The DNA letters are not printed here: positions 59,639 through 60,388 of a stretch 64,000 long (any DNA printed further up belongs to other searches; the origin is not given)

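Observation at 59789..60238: Extra FliG-C-terminal-domain paralog inserted between fliG and fliH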

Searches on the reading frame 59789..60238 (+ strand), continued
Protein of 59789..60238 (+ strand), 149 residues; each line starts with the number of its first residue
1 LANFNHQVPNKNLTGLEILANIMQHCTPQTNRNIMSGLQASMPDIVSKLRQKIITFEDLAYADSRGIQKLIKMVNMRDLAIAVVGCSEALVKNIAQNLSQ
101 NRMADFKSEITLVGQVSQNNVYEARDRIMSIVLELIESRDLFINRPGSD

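Call 50: search_protein_families(library=pfam, proteins=[L004:7325-7681:+, L004:7695-8594:+, L001:9341-9919:+, L001:9931-10845:+, L028:9327-9698:+, L028:9712-10629:+], max_evalue=1)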
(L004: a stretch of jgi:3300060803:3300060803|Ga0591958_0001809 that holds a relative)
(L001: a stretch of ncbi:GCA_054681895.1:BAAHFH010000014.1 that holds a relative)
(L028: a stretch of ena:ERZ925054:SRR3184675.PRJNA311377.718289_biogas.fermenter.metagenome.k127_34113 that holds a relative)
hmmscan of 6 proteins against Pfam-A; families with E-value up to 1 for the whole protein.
L004:7325-7681:+ (118 aa): 1 family
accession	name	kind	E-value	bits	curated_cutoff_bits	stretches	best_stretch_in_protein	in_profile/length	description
PF12761.13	End3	-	0.074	13.7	25.2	0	3-33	81-111/115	Actin cytoskeleton-regulatory complex protein END3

L004:7695-8594:+ (299 aa): 11 families
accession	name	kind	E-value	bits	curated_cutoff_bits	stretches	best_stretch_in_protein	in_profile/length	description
PF03448.22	MgtE_N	-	0.00032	21.6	25.9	1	210-264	42-95/102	MgtE intracellular N domain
PF06721.16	DUF1204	-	0.0014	18.6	21.1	1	147-229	23-104/243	Protein of unknown function (DUF1204)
PF14841.11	FliG_M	-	0.0022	18.6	25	1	239-264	20-45/76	FliG middle domain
PF17078.10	SHE3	-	0.0097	16.1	30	1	101-215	86-189/228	SWI5-dependent HO expression protein 3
PF01944.22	SpoIIM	-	0.061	13.7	26.9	1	25-60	35-71/163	Stage II sporulation protein M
PF00807.22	Apidaecin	-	0.11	13.1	23.1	1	273-284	11-22/30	Apidaecin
PF02601.20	Exonuc_VII_L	-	0.13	12.2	35.9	1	97-222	146-274/315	Exonuclease VII, large subunit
PF01601.21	CoV_S2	-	0.15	11.1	40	1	105-217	188-285/521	Coronavirus spike glycoprotein S2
PF01496.24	V_ATPase_I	-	0.22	9.8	30.7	1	96-179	70-153/815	V-type ATPase 116kDa subunit family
PF16515.11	HIP1_clath_bdg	-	0.34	11.8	28.8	1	116-188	19-91/99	Clathrin-binding domain of Huntingtin-interacting protein 1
PF20882.2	Sos7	-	0.56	10.8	27.3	1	148-189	33-74/75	Kinetochore protein Sos7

L001:9341-9919:+ (192 aa): 1 family
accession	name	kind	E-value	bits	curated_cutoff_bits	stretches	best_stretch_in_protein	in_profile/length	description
PF01464.25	SLT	-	3.1e-19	69.1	21.3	1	71-166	4-105/117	Transglycosylase SLT domain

L001:9931-10845:+ (304 aa): 9 families
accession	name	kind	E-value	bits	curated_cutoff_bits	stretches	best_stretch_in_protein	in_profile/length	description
PF17078.10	SHE3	-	9.1e-05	22.7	30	1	96-202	74-184/228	SWI5-dependent HO expression protein 3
PF03448.22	MgtE_N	-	0.0005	21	25.9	1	214-271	40-96/102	MgtE intracellular N domain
PF14841.11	FliG_M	-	0.013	16.2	25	1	244-270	19-45/76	FliG middle domain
PF03904.18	DUF334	-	0.076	13.8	30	1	19-73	23-75/123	Domain of unknown function (DUF334)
PF02601.20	Exonuc_VII_L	-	0.096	12.6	35.9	1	103-223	146-269/315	Exonuclease VII, large subunit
PF23922.1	DUF7261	-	0.19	12.4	27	1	140-204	32-95/169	Family of unknown function (DUF7261)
PF13350.11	Y_phosphatase3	-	0.25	11.7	22.2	1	99-164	67-131/240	Tyrosine phosphatase family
PF04048.20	Sec8_N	-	0.57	10.5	26.8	1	148-193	72-117/142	Exocyst complex component Sec8 N-terminal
PF10186.14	ATG14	-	0.59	9.6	33.2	1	114-199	39-127/347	Vacuolar sorting 38 and autophagy-related subunit 14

L028:9327-9698:+ (123 aa): 2 families
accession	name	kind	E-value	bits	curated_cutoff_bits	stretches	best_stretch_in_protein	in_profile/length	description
PF11470.14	TUG-UBL1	-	0.084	13.5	23.3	1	66-101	17-52/65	TUG ubiquitin-like domain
PF22931.4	SAM_TNK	-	0.22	12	25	0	89-118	26-55/56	SAM domain-like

L028:9712-10629:+ (305 aa): 3 families
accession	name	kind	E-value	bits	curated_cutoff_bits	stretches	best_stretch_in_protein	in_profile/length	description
PF15186.11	TEX13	-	0.23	11.6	27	1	145-214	72-141/150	Testis-expressed sequence 13 protein family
PF10186.14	ATG14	-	0.87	9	33.2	0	116-225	25-135/347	Vacuolar sorting 38 and autophagy-related subunit 14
PF07315.17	DUF1462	-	0.89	10.4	25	0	79-125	28-74/93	Protein of unknown function (DUF1462)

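Call 57: search_protein_families(library=padloc, proteins=[window:59789-60238:+], max_evalue=0.01)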
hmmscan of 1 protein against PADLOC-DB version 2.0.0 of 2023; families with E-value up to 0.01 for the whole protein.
window:59789-60238:+ (149 aa): 0 families

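Call 58: search_solved_structures(query=A1, max_evalue=0.001, show_alignments=3)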
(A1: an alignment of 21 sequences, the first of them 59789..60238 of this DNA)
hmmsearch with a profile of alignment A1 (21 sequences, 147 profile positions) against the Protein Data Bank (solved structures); distinct sequences matched with E-value up to 0.001: 11.
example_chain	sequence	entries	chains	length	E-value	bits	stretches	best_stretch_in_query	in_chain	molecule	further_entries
1lkv_X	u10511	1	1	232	2.3e-28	102.1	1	6-142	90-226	FLAGELLAR MOTOR SWITCH PROTEIN FLIG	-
3ajc_A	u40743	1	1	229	3.6e-28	101.5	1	6-142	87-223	Flagellar motor switch protein fliG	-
4fhr_B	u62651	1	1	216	1.3e-27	99.6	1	6-140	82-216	Flagellar motor switch protein FliG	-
1qc7_A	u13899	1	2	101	1.5e-18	70.3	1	49-142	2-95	PROTEIN (FLIG)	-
8ucs_H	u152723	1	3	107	8.6e-17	64.5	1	50-144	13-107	Flagellar motor switch protein FliG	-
3hjl_A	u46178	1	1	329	1.2e-15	60.8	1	7-134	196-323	Flagellar motor switch protein fliG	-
8z4d_1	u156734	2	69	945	1.5e-15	60.5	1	5-139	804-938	Flagellar M-ring protein,Flagellar motor switch protein FliG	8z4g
3usy_A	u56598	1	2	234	3.5e-15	59.3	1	6-132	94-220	Flagellar motor switch protein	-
3usw_A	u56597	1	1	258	7.3e-15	58.3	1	6-132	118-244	Flagellar motor switch protein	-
8umx_B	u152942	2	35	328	8.4e-15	58.1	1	7-144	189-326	Flagellar motor switch protein FliG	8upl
8umd_B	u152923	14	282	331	8.6e-15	58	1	7-144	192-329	Flagellar motor switch protein FliG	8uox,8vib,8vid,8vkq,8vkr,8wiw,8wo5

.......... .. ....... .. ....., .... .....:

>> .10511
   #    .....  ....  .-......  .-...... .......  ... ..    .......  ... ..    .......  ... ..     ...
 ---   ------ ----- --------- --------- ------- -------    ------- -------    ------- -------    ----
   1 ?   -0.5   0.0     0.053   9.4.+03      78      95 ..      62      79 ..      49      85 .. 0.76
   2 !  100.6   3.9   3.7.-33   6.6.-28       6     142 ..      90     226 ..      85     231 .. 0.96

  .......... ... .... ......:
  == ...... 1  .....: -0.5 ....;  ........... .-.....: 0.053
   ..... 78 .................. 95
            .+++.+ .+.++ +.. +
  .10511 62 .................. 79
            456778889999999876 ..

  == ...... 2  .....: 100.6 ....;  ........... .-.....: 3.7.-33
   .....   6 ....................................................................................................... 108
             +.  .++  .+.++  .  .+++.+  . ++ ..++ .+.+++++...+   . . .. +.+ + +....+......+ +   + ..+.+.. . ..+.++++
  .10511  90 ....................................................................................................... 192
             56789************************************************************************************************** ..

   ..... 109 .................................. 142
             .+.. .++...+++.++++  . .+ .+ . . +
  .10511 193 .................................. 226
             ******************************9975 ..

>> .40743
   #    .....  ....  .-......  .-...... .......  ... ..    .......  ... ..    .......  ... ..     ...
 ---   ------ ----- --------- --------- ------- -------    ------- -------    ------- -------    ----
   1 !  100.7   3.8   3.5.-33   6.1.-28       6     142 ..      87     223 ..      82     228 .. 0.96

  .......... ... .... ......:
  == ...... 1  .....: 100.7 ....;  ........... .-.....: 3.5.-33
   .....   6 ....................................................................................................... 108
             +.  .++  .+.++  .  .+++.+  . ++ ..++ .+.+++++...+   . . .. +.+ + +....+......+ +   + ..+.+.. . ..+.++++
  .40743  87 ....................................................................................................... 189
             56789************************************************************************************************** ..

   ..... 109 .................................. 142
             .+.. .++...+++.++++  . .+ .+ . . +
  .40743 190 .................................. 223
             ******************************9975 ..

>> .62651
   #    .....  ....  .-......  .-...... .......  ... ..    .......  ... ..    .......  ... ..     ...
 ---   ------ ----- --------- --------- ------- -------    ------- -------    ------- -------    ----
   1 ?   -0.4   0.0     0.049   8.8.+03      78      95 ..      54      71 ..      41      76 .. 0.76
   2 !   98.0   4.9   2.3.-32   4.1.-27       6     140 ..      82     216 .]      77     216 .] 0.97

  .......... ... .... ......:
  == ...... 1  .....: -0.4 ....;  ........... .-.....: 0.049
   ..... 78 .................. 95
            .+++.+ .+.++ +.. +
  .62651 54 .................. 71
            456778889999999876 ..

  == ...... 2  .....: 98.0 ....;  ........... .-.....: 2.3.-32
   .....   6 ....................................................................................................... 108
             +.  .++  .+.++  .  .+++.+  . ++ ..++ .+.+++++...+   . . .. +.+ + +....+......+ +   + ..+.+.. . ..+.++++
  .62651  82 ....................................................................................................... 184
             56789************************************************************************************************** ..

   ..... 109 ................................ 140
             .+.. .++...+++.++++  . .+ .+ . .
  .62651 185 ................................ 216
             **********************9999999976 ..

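Call 59: find_encoding_contigs(protein=P0031, flank=6000, max_places=2)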
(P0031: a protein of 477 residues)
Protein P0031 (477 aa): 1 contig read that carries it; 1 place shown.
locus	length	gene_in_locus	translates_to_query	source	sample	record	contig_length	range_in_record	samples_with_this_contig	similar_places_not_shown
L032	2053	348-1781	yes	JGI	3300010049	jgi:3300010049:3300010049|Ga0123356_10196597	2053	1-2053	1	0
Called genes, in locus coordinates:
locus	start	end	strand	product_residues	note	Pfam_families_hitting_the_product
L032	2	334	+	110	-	?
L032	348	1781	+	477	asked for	PF13475:DUF4116 (faint), PF14842:FliG_N (faint), PF03448:MgtE_N (faint), PF14841:FliG_M, PF01706:FliG_C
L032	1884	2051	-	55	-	?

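Call 60: search_protein_families(library=pfam, proteins=[P0029, P0031, P0033, P0034, P0037, P0043, P0062], max_evalue=0.001)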
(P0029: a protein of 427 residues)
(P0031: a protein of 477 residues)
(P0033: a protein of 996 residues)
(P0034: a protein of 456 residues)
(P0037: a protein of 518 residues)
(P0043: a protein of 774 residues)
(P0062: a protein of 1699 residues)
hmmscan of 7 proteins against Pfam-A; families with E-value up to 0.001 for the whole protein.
P0029 (427 aa): 3 families
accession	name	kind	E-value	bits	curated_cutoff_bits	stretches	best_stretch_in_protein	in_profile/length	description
PF01706.21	FliG_C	-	1.1e-75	251.3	23.3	2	153-260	2-108/108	FliG C-terminal domain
PF14841.11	FliG_M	-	1.6e-12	47.9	25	1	53-123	2-74/76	FliG middle domain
PF03448.22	MgtE_N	-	1.4e-06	29.2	25.9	0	293-377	6-90/102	MgtE intracellular N domain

P0031 (477 aa): 5 families
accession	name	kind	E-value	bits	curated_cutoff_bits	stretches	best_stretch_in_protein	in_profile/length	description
PF01706.21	FliG_C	-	4.5e-61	204.3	23.3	2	216-320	3-107/108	FliG C-terminal domain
PF14841.11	FliG_M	-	7.4e-13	49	25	1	120-165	4-49/76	FliG middle domain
PF13475.11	DUF4116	-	2.6e-07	30.5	24.9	1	43-83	3-44/49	Domain of unknown function (DUF4116)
PF03448.22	MgtE_N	-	2.8e-07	31.4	25.9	0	129-220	3-89/102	MgtE intracellular N domain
PF14842.11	FliG_N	-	4.1e-06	27.8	25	0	129-204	5-82/104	FliG N-terminal domain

P0033 (996 aa): 4 families
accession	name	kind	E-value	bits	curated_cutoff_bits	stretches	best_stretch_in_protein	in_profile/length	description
PF01706.21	FliG_C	-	4.3e-70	233.3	23.3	2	880-987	1-108/108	FliG C-terminal domain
PF02154.20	FliM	-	2.9e-60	203.9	27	1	38-228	1-192/192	Flagellar motor switch protein FliM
PF13475.11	DUF4116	-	1.5e-51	172.1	24.9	5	440-484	3-48/49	Domain of unknown function (DUF4116)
PF14841.11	FliG_M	-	9.9e-25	87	25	1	610-682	2-74/76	FliG middle domain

P0034 (456 aa): 5 families
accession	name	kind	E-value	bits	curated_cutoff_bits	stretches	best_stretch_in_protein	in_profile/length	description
PF01706.21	FliG_C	-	3.6e-64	214.2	23.3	2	187-294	1-108/108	FliG C-terminal domain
PF14841.11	FliG_M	-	6.8e-18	65.1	25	1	84-157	2-75/76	FliG middle domain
PF13475.11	DUF4116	-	3.1e-06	27.1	24.9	1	9-50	3-45/49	Domain of unknown function (DUF4116)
PF03448.22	MgtE_N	-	6e-05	23.9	25.9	0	212-263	48-99/102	MgtE intracellular N domain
PF13311.11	DUF4080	-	0.00082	20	22.9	1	48-169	34-156/188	Protein of unknown function (DUF4080)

P0037 (518 aa): 3 families
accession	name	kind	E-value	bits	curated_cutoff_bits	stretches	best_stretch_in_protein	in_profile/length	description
PF01706.21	FliG_C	-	2.6e-60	201.8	23.3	2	395-499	4-108/108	FliG C-terminal domain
PF14841.11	FliG_M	-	1.5e-09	38.3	25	1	27-64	2-39/76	FliG middle domain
PF03448.22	MgtE_N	-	2.4e-05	25.2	25.9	0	162-206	49-93/102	MgtE intracellular N domain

P0043 (774 aa): 5 families
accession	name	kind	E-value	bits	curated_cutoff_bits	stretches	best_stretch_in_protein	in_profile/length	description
PF01514.23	YscJ_FliF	-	1.6e-57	194.7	24.4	1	46-220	3-178/179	Secretory protein of YscJ/FliF family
PF01706.21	FliG_C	-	3.1e-42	143.7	23.3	1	657-764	1-108/108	FliG C-terminal domain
PF08345.17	YscJ_FliF_C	-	1.7e-28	100.3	23.8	1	258-403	1-147/147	Flagellar M-ring protein C-terminal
PF14841.11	FliG_M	-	6.3e-26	90.8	25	1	556-627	2-73/76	FliG middle domain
PF14842.11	FliG_N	-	1.9e-05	25.6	25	1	567-661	5-97/104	FliG N-terminal domain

P0062 (1699 aa): 22 families
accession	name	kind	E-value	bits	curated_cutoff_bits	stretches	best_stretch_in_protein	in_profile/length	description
PF01706.21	FliG_C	-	2.2e-59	198.8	23.3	2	1425-1531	2-108/108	FliG C-terminal domain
PF00515.34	TPR_1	-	7.2e-44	146.3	27.8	4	435-466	3-34/34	Tetratricopeptide repeat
PF07719.23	TPR_2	-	7.5e-40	132.2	27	4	503-534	3-34/34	Tetratricopeptide repeat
PF13414.12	TPR_11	-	5.2e-33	112.9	26.8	4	474-514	1-41/42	TPR repeat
PF13181.12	TPR_8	-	1.1e-27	94.2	25.7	1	435-466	3-34/34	Tetratricopeptide repeat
PF13424.12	TPR_12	-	2.6e-19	69.6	30.1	0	219-295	4-77/77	Tetratricopeptide repeat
PF13432.12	TPR_16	-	3.9e-18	66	32.7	1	473-534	3-64/65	Tetratricopeptide repeat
PF13431.12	TPR_17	-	1.7e-17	62.6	24.4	0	456-487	2-33/34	Tetratricopeptide repeat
PF13371.12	TPR_9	-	3.6e-13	49.7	35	1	445-501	7-63/73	Tetratricopeptide repeat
PF14841.11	FliG_M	-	2.1e-12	47.5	25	1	1333-1390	13-70/76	FliG middle domain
PF10516.15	SHNi-TPR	-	2e-09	37.3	21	1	265-296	3-34/38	SHNi-TPR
PF13174.12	TPR_6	-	1.1e-07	32.4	26.3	0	474-499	7-32/33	Tetratricopeptide repeat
PF24885.1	TPR_NPHP3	-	4.9e-07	29.8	100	0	207-302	130-222/239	Nephrocystin-3 TPR domain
PF13374.12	TPR_10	-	5.6e-06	26.6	27.5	0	264-296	3-35/42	Tetratricopeptide repeat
PF13428.12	TPR_14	-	1.1e-05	26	23.5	0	505-539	5-39/44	Tetratricopeptide repeat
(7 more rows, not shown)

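Call 64: find_encoding_contigs(protein=P0169, flank=6000, max_places=2)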
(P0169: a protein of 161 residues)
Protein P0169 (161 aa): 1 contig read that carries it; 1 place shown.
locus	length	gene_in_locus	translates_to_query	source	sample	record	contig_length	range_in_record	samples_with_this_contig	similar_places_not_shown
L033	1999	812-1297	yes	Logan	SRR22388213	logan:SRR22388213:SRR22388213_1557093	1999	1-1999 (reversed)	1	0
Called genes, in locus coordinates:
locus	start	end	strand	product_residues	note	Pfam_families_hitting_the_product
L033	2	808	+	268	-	?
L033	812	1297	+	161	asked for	PF01706:FliG_C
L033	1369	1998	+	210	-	?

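Call 65: search_protein_families(library=pfam, proteins=[L033:2-808:+, L033:1369-1998:+], max_evalue=0.01)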
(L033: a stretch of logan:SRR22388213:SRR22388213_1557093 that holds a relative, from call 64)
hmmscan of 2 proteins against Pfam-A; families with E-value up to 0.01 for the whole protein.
L033:2-808:+ (268 aa): 1 family
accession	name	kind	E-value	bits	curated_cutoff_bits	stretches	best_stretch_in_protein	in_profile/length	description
PF00501.34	AMP-binding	-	9.7e-10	38.2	29.9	1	2-112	293-384/384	AMP-binding enzyme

L033:1369-1998:+ (210 aa): 0 families
